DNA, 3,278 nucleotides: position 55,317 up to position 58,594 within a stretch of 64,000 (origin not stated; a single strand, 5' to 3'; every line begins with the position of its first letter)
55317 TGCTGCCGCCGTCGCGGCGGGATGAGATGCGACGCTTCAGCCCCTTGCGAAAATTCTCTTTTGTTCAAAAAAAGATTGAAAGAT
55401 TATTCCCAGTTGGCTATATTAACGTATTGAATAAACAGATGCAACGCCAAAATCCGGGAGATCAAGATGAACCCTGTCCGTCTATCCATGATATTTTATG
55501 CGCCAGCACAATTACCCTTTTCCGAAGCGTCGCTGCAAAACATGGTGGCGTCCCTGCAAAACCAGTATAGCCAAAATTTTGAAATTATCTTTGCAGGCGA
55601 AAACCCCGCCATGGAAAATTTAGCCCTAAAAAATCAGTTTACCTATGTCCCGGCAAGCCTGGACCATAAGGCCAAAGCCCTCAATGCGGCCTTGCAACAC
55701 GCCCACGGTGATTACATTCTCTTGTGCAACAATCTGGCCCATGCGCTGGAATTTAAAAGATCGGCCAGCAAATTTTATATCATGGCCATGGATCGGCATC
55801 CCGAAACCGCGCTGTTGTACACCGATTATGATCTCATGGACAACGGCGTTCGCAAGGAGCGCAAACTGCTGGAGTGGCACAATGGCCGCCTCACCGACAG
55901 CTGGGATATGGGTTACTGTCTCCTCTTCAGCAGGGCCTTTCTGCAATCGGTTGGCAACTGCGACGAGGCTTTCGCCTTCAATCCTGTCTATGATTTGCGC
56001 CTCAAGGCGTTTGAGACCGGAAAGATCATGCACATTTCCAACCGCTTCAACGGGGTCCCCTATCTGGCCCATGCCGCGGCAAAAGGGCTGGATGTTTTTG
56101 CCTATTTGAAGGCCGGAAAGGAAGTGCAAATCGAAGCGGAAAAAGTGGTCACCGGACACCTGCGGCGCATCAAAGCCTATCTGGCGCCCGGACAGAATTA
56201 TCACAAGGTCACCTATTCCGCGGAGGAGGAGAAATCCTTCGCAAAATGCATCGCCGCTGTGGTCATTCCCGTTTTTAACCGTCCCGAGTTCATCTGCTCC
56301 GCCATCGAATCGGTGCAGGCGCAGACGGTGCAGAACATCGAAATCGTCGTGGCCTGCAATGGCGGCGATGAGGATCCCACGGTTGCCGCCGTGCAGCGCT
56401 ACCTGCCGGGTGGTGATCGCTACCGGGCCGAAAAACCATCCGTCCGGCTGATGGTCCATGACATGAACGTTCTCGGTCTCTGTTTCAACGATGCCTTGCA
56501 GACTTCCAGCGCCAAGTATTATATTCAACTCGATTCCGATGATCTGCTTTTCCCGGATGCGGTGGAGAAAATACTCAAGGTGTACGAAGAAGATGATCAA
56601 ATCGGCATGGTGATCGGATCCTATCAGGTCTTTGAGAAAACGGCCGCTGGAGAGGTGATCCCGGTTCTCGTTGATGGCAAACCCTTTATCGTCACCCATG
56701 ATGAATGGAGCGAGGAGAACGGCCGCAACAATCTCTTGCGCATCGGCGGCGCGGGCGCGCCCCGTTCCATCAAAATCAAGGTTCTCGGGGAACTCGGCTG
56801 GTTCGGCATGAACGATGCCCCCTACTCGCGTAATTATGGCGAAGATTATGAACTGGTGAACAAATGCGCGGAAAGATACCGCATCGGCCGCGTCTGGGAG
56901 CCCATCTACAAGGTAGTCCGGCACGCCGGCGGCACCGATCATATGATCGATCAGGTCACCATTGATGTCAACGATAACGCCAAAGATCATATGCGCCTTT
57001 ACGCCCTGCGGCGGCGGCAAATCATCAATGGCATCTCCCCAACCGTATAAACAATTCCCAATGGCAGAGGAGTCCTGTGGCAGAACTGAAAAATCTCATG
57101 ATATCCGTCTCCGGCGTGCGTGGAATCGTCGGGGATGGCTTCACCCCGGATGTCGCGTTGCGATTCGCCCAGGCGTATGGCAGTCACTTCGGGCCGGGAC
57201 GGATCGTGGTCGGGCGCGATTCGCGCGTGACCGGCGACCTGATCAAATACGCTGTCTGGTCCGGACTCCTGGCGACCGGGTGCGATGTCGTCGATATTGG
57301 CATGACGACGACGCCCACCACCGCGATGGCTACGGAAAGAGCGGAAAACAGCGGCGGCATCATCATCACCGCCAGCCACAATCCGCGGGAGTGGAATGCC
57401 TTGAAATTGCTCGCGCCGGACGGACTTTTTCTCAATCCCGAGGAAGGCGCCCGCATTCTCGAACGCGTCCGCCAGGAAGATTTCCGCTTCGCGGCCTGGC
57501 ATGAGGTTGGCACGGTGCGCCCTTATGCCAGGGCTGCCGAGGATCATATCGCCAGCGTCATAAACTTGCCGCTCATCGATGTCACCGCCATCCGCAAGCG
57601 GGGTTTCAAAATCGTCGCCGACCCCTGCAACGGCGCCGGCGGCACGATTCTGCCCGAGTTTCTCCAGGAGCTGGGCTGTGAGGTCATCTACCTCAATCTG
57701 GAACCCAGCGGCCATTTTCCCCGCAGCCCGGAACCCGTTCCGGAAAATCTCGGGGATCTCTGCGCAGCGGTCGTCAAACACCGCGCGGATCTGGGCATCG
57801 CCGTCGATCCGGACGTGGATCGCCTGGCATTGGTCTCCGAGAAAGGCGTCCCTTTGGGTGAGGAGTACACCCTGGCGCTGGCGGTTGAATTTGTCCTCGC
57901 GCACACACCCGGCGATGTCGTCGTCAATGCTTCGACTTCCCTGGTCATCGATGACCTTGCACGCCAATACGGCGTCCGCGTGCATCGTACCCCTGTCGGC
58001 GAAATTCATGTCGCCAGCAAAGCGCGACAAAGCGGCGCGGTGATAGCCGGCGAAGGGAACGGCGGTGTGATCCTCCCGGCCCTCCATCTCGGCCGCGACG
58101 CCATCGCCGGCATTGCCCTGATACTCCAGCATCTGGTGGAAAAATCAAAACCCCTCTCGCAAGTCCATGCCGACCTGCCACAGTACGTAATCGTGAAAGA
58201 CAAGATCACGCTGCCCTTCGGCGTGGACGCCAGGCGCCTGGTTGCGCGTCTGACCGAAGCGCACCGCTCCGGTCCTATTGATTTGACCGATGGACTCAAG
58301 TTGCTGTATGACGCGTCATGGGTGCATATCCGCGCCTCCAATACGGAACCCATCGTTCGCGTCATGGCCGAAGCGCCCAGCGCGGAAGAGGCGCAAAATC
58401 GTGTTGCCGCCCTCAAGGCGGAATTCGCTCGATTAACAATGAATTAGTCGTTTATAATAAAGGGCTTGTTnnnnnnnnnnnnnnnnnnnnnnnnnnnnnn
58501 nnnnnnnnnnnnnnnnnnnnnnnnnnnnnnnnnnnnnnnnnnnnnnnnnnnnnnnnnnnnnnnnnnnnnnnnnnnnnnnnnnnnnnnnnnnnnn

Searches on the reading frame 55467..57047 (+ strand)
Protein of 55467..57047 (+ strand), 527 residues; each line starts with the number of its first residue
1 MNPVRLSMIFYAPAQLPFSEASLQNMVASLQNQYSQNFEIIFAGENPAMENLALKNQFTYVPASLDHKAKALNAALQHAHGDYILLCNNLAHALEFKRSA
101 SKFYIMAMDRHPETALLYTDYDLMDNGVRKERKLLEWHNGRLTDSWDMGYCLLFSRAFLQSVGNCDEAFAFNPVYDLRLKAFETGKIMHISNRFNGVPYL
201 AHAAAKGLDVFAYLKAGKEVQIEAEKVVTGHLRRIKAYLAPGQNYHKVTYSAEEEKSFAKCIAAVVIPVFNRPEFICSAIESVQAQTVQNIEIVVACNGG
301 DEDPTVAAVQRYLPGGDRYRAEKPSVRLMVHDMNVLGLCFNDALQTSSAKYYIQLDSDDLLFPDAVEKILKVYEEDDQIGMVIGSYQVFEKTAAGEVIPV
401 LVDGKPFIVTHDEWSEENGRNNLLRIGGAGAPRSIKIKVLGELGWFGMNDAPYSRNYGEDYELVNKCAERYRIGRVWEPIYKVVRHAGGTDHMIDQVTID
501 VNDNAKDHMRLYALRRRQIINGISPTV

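Call 5: search_protein_families(library=pfam, proteins=[window:55467-57047:+], max_evalue=0.01)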
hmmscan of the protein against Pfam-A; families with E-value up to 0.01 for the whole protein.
window:55467-57047:+ (527 aa): 4 families
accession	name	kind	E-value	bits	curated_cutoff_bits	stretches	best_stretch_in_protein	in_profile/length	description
PF00535.33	Glycos_transf_2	-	3.3e-24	86.1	23.3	2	265-391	2-121/168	Glycosyl transferase family 2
PF13712.12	Glyco_tranf_2_5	-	0.00024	21.4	27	1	339-382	44-88/210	Glycosyltransferase like family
PF13641.12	Glyco_tranf_2_3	-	0.00028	21.4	27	1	264-382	4-119/230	Glycosyltransferase like family 2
PF10111.15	Glyco_tranf_2_2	-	0.00042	20.3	27.3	0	27-127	19-130/276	Glycosyltransferase like family 2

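Call 6: search_protein_families(library=ncbifam, proteins=[window:55467-57047:+], max_evalue=0.01)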
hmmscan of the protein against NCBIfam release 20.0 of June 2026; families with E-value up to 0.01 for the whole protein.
window:55467-57047:+ (527 aa): 12 families
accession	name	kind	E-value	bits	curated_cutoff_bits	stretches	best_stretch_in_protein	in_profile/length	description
NF047683.1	TeichurnBiosyTuaG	equivalog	1.6e-12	47.6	400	1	262-391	7-128/252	teichuronic acid biosynthesis protein TuaG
TIGR03111.1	glyc2_xrt_Gpos1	hypoth_equivalog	4.3e-11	42.3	363.95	1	263-385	51-168/439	TIGR03111 family XrtG-associated glycosyltransferase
NF007482.0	PRK10073.1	equivalog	5.2e-11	42.1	423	1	264-399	9-137/334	glycosyltransferase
TIGR03937.1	PgaC_IcaA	equivalog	1e-10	41.2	422.3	1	261-392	45-169/407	poly-beta-1,6-N-acetyl-D-glucosamine synthase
NF050050.1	ProtGlycPglI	equivalog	2.6e-08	33.6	500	1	264-375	5-110/306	GalNAc(5)-diNAcBac-PP-undecaprenol beta-1,3-glucosyltransferase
NF053739.1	GlytfEpsEBac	equivalog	4.3e-08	32.5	450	1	264-391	4-125/265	glycosyltransferase EpsE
TIGR04283.1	glyco_like_mftF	equivalog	8e-07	28.9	182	0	264-311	2-48/221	TIGR04283 family arsenosugar biosynthesis glycosyltransferase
NF038299.1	EPS_HpsN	equivalog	1.8e-06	27.2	425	1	264-392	4-123/317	hormogonium polysaccharide biosynthesis glycosyltransferase HpsN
NF041394.1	GtaseAglG_Halo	equivalog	7.6e-05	22.1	440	1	272-380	14-114/304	glucosyl-dolichyl phosphate glucuronosyltransferase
TIGR04440.1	glyco_TIGR04440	domain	0.00012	21.9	70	1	264-393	3-126/215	TIGR00180 family glycosyltransferase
TIGR04242.1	nodulat_NodC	equivalog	0.0014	17.7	550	1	254-387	41-169/395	chitooligosaccharide synthase NodC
NF041875.1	EPS_EpsD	equivalog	0.0083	15.6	370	0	265-376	3-107/325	exopolysaccharide biosynthesis glycosyltransferase EpsD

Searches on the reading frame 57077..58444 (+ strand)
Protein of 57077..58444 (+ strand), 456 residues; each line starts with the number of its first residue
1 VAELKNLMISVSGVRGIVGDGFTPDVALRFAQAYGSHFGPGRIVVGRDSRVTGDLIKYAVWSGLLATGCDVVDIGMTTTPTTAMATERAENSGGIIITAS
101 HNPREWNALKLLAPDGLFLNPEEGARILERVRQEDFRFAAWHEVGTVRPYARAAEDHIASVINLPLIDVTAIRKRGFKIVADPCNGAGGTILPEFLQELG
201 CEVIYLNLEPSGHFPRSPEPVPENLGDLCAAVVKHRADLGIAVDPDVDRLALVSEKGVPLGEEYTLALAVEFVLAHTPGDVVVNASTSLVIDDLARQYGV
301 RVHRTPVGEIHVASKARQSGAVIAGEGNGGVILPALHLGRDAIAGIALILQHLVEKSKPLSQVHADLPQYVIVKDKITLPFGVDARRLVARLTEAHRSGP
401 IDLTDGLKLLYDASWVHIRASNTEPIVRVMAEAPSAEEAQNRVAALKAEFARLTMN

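Call 5: search_protein_families(library=pfam, proteins=[window:57077-58444:+], max_evalue=0.01)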
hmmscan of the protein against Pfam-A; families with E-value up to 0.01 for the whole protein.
window:57077-58444:+ (456 aa): 4 families
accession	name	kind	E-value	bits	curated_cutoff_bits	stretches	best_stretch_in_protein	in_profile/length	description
PF02878.22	PGM_PMM_I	-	8e-35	120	22.5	1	12-137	7-137/138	Phosphoglucomutase/phosphomannomutase, alpha/beta/alpha domain I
PF02879.22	PGM_PMM_II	-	1.8e-27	96.3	29.3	1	166-257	12-103/103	Phosphoglucomutase/phosphomannomutase, alpha/beta/alpha domain II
PF02880.22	PGM_PMM_III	-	4.6e-19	69.1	20.7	1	264-368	4-112/115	Phosphoglucomutase/phosphomannomutase, alpha/beta/alpha domain III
PF00408.26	PGM_PMM_IV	-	3.4e-10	40.3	23.1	1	403-445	22-64/68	Phosphoglucomutase/phosphomannomutase, C-terminal domain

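Call 6: search_protein_families(library=ncbifam, proteins=[window:57077-58444:+], max_evalue=0.01)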
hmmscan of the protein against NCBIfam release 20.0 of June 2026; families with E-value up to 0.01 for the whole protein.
window:57077-58444:+ (456 aa): 7 families
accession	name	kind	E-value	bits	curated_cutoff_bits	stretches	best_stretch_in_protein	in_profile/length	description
TIGR03990.1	Arch_GlmM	equivalog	3.9e-158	527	439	1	7-446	2-440/444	phosphoglucosamine mutase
TIGR01455.1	glmM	equivalog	8.2e-61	206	447.55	1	12-446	4-436/442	phosphoglucosamine mutase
NF007088.0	PRK09542.1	equivalog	2e-52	178.7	618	1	8-444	11-447/456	phosphomannomutase/phosphoglucomutase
NF046027.1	PhglucPhmanMutPgmG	equivalog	1.4e-51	175.6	600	1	13-451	14-451/460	phosphoglucomutase/phosphomannomutase PgmG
NF011943.0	PRK15414.1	subfamily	1.4e-41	143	801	1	13-434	11-437/456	phosphomannomutase CpsG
TIGR01132.1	pgm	equivalog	5.7e-12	44.8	778.05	1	41-308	79-374/546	phosphoglucomutase (alpha-D-glucose-1,6-bisphosphate-dependent)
NF005737.0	PRK07564.1-1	equivalog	7.6e-07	28.1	378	0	171-330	200-367/543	alpha-D-glucose phosphate-specific phosphoglucomutase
